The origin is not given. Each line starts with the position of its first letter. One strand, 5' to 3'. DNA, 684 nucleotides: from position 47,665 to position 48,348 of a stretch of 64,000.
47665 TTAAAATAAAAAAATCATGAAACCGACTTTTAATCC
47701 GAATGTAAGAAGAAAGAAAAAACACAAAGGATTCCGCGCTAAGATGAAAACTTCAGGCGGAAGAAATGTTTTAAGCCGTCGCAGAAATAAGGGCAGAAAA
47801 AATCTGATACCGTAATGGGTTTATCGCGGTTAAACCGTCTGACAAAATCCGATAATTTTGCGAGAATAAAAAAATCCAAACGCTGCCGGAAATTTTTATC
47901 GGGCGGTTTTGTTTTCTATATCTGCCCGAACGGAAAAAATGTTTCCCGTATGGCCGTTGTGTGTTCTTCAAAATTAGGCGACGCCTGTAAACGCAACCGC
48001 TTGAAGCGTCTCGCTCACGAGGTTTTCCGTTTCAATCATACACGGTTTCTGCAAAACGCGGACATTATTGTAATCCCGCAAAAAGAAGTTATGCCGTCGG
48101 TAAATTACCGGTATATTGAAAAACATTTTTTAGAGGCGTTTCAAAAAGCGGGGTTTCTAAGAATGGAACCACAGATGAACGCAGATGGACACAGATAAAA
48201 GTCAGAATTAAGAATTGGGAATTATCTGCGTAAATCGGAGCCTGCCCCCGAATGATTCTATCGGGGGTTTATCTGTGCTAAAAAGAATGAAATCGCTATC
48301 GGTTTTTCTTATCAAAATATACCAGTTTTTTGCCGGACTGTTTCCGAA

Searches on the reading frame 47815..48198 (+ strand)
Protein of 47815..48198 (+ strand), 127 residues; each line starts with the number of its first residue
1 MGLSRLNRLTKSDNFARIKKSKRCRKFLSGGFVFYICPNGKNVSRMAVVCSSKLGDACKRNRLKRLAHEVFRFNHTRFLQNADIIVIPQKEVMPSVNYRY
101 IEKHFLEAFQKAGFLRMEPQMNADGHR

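Call 80: search_protein_families(library=pfam, proteins=[window:47815-48198:+], max_evalue=0.001)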
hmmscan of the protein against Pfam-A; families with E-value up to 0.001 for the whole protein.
window:47815-48198:+ (127 aa): 1 family
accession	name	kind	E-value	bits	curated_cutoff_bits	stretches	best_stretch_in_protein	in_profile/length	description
PF00825.24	Ribonuclease_P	-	3.4e-19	69.3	22.3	1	3-112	1-108/109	Ribonuclease P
